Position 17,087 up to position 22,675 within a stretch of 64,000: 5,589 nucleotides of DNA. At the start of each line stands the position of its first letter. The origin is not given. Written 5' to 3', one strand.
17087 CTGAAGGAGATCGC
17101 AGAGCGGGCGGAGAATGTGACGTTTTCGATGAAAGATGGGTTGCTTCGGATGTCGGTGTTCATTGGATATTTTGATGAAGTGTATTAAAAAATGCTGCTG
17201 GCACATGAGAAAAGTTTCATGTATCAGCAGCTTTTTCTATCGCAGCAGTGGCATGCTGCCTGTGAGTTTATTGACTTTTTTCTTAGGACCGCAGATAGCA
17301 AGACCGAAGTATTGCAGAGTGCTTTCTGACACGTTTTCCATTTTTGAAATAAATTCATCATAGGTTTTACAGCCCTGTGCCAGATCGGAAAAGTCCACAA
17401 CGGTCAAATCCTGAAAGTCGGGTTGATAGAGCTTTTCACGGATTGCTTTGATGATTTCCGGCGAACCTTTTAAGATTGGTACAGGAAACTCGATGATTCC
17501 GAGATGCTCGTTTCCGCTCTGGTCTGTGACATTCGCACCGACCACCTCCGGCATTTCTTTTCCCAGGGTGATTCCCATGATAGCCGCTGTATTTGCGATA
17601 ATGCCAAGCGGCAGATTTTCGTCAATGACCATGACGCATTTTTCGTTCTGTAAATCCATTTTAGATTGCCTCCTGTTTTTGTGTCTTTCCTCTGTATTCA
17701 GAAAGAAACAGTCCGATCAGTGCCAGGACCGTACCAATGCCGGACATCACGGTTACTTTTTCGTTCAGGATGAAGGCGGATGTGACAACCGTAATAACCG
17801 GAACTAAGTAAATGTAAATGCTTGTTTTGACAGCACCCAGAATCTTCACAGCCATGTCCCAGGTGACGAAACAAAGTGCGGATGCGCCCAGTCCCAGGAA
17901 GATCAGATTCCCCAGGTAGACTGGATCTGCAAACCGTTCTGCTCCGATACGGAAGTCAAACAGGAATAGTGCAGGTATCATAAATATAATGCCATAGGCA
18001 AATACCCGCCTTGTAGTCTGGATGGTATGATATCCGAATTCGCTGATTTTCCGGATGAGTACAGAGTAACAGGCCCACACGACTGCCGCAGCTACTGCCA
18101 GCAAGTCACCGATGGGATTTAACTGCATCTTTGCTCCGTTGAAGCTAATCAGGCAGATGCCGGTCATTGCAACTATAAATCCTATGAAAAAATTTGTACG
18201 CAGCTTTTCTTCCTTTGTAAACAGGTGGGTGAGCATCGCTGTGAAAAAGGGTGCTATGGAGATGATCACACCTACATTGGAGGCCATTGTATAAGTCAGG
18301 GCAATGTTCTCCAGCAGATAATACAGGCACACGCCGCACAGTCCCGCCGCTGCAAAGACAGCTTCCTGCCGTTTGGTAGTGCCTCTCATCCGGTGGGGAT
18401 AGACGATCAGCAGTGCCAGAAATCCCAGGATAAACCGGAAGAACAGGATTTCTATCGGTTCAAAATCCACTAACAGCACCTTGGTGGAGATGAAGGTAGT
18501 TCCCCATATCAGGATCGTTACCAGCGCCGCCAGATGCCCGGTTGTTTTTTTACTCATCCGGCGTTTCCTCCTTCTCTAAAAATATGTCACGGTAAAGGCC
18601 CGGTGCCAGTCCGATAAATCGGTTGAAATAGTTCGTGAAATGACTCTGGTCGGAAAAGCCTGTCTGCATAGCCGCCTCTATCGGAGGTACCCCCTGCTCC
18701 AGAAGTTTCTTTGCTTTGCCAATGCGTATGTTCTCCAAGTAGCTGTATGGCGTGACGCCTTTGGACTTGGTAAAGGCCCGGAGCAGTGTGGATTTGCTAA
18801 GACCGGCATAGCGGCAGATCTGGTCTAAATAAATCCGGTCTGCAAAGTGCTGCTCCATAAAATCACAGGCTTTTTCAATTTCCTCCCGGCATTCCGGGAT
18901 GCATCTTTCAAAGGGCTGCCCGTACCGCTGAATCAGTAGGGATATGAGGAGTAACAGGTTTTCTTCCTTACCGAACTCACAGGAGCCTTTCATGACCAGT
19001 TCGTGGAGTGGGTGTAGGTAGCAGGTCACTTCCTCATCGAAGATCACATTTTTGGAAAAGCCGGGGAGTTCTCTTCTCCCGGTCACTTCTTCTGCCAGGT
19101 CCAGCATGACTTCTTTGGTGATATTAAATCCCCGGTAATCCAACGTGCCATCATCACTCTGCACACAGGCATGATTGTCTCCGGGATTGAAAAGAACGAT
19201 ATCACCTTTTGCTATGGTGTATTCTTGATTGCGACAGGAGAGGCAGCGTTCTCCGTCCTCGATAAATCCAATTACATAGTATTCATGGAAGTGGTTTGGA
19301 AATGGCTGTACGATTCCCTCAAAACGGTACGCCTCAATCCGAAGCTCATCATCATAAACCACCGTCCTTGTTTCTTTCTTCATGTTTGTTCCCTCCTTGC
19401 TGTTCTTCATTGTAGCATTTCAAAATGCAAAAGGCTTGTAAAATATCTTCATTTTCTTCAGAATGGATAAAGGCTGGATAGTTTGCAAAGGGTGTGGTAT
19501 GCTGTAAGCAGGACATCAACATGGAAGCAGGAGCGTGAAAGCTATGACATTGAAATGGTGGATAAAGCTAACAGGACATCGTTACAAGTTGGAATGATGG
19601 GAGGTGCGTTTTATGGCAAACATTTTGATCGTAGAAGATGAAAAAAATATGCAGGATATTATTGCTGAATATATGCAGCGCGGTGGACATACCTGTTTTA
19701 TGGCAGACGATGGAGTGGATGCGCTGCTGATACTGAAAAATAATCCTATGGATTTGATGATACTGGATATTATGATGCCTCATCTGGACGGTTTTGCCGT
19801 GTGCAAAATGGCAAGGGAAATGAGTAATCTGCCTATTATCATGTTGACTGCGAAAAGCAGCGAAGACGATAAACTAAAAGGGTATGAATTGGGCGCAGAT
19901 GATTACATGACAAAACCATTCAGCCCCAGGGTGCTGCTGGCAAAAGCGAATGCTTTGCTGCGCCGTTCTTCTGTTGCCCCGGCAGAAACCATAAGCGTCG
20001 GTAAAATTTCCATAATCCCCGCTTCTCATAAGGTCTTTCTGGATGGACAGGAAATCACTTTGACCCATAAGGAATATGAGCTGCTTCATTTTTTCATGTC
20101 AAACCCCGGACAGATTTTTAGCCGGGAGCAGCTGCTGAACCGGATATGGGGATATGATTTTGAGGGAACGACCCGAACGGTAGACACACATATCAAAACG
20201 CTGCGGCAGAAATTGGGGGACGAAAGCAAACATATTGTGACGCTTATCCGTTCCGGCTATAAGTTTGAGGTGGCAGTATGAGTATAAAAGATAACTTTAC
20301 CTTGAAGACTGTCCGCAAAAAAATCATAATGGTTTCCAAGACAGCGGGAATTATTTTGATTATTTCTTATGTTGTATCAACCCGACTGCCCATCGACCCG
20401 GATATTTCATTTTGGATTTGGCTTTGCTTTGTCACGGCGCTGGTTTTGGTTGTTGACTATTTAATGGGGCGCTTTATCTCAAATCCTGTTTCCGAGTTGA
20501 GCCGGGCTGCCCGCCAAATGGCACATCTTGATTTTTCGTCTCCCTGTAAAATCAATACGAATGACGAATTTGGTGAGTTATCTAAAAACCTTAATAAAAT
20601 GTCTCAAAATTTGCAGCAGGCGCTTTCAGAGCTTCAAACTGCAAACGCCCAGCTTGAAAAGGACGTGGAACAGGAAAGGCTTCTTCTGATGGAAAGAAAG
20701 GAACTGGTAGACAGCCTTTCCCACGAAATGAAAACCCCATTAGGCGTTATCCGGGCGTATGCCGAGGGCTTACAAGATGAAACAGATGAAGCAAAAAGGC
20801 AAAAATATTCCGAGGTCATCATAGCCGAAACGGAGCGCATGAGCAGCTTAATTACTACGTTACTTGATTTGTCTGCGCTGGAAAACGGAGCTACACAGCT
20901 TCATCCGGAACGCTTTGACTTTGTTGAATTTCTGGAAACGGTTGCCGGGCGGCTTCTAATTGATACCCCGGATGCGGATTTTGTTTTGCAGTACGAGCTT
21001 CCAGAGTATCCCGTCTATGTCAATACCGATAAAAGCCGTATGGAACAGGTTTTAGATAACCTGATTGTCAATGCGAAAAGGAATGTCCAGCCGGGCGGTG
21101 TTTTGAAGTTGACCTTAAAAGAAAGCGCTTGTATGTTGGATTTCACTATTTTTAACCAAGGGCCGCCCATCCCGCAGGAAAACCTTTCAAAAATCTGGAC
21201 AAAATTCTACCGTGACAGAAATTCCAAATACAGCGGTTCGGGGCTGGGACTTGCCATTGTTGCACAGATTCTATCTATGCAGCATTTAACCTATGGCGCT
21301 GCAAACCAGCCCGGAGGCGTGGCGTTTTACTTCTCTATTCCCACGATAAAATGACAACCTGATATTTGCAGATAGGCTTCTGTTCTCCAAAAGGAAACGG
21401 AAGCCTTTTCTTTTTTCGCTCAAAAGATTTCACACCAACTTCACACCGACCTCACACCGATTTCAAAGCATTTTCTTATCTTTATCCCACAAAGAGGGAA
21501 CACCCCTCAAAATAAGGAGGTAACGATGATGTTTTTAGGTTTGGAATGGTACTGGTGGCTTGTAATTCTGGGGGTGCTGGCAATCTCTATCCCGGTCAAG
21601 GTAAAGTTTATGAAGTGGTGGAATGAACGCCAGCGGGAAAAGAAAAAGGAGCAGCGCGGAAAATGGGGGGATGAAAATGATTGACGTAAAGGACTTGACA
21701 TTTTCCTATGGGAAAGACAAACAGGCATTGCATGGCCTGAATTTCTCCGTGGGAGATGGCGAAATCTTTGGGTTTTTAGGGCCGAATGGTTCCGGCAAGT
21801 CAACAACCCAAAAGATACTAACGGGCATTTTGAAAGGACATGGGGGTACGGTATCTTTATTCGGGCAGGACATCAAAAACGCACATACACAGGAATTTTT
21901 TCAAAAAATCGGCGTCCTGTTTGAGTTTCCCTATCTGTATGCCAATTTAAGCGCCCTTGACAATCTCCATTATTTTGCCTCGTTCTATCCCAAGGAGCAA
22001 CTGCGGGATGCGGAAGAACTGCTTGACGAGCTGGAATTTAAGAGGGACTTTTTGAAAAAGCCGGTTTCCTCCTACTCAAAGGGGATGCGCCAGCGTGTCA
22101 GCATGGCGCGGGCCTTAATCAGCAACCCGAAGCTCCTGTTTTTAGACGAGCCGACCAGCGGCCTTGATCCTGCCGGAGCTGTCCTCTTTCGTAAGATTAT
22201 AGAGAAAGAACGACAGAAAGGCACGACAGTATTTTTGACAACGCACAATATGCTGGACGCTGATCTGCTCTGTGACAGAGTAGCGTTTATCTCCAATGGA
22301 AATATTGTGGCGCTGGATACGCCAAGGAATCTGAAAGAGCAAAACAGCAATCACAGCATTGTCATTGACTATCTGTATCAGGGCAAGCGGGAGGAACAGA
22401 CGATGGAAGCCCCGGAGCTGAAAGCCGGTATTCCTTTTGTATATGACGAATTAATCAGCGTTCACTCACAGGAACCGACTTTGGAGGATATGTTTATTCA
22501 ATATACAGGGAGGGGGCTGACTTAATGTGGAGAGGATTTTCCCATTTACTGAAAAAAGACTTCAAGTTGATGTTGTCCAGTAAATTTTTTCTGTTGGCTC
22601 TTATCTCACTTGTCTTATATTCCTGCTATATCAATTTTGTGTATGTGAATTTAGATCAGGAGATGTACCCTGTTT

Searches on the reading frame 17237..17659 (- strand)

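Call 11: search_protein_families(library=pfam, proteins=[window:17237-17659:-], max_evalue=0.001)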
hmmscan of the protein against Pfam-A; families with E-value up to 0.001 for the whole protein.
window:17237-17659:- (140 aa): 1 family
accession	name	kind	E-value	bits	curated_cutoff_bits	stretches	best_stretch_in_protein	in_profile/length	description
PF09391.15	DUF2000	-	5.6e-46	156.2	25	1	6-140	1-133/133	Protein of unknown function (DUF2000)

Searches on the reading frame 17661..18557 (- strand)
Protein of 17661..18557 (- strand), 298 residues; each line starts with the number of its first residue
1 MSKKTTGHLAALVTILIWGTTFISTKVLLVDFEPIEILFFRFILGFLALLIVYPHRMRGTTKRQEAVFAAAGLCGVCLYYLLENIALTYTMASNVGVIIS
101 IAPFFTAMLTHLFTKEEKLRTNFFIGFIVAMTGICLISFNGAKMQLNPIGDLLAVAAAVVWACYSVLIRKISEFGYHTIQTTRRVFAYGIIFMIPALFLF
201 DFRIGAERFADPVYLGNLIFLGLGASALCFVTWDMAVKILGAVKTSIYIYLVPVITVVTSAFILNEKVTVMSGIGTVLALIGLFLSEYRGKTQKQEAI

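Call 11: search_protein_families(library=pfam, proteins=[window:17661-18557:-], max_evalue=0.001)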
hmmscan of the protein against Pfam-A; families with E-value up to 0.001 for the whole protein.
window:17661-18557:- (298 aa): 2 families
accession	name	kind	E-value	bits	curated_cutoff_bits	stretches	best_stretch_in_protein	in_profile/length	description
PF00892.27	EamA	-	6.8e-44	149.9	28.2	2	6-138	2-134/135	EamA-like transporter family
PF03151.22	TPT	-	1.2e-10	41.7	30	1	23-285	20-289/291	Triose-phosphate Transporter family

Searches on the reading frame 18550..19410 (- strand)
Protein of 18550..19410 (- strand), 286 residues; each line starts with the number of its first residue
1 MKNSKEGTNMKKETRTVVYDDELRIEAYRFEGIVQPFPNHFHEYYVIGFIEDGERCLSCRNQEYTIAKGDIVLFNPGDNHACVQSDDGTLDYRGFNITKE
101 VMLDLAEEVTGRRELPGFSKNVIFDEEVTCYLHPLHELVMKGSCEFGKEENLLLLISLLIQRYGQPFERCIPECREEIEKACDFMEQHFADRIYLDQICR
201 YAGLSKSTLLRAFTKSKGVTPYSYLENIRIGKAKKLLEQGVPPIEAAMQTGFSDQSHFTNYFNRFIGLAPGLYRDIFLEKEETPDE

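Call 13: search_protein_families(library=pfam, proteins=[window:18550-19410:-], max_evalue=0.001)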
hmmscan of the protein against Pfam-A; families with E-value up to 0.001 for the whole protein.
window:18550-19410:- (286 aa): 4 families
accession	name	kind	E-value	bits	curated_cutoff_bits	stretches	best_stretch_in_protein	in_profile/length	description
PF12833.13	HTH_18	-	1.8e-21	76.6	33.6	1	198-274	1-78/80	Helix-turn-helix domain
PF02311.25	AraC_binding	-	6.2e-18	65.3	21.1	1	26-155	5-134/135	AraC-like ligand binding domain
PF00165.29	HTH_AraC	-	4.9e-08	33.4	26.6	0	185-225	1-41/42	Bacterial regulatory helix-turn-helix proteins, AraC family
PF07883.17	Cupin_2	-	7.5e-07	29.2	27.2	1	37-87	11-61/70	Cupin domain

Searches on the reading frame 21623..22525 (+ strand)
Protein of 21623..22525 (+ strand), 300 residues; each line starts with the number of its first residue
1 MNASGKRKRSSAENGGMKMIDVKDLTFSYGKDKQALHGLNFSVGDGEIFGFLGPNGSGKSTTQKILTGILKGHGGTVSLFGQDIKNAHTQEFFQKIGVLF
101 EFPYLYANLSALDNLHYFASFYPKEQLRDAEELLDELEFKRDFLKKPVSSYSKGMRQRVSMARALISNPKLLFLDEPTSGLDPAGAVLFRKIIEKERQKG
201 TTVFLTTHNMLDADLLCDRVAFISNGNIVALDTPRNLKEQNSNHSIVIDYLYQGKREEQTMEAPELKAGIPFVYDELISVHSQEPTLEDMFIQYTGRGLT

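Call 64: search_protein_families(library=ncbifam, proteins=[window:21623-22525:+], max_evalue=0.00001)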
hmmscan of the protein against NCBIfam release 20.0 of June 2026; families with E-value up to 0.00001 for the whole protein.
window:21623-22525:+ (300 aa): 183 families (the best 25 are shown)
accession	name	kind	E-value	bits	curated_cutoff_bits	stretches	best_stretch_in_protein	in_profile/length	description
TIGR01188.1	drrA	subfamily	2.9e-67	227.1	312.45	1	29-247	3-221/302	daunorubicin resistance ABC transporter, ATP-binding protein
NF033858.1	ABC2_perm_RbbA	equivalog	1.9e-52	178.3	1050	1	13-261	260-511/909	ribosome-associated ATPase/putative transporter RbbA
TIGR03522.1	GldA_ABC_ATP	equivalog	2.1e-51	175.2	402.6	1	20-252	3-234/301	gliding motility-associated ABC transporter ATP-binding subunit GldA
TIGR03740.1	galliderm_ABC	subfamily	1.2e-46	159.2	309.75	1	21-230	2-204/223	lantibiotic protection ABC transporter ATP-binding subunit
NF010059.0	PRK13536.1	equivalog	2.1e-45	155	549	1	10-256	34-278/342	nodulation factor ABC transporter ATP-binding protein NodI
NF010060.0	PRK13537.1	equivalog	1.3e-43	149.1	521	1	13-243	9-239/314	nodulation factor ABC transporter ATP-binding protein NodI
TIGR01288.1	nodI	equivalog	6.5e-41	140.3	424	1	20-257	5-240/303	nodulation factor ABC transporter ATP-binding protein NodI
TIGR03864.1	PQQ_ABC_ATP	hypoth_equivalog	4e-40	137.7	302.25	1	20-246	2-228/236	ABC transporter, ATP-binding subunit, PQQ-dependent alcohol dehydrogenase system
TIGR04521.1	ECF_ATPase_2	equivalog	5.7e-38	130.6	330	1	20-241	1-236/279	energy-coupling factor transporter ATPase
TIGR04406.1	LPS_export_lptB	equivalog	7.7e-37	126.9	240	1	21-244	3-229/239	LPS export ABC transporter ATP-binding protein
NF047568.1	PSM_export_PmtC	equivalog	1.4e-34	119.9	375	1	21-247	2-214/290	phenol-soluble modulin export ABC transporter ATP-binding protein PmtC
TIGR02315.1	ABC_phnC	equivalog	1.8e-34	119.3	266.1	1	19-243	1-239/243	phosphonate ABC transporter ATP-binding protein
TIGR03375.1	type_I_sec_LssB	subfamily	3.9e-34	118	693.1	1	19-236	465-687/696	type I secretion system permease/ATPase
NF008144.0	PRK10895.1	equivalog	4.3e-34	118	381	1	19-242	3-229/241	LPS export ABC transporter ATP-binding protein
TIGR04520.1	ECF_ATPase_1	equivalog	4.9e-34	118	315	1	20-242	1-228/269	energy-coupling factor transporter ATPase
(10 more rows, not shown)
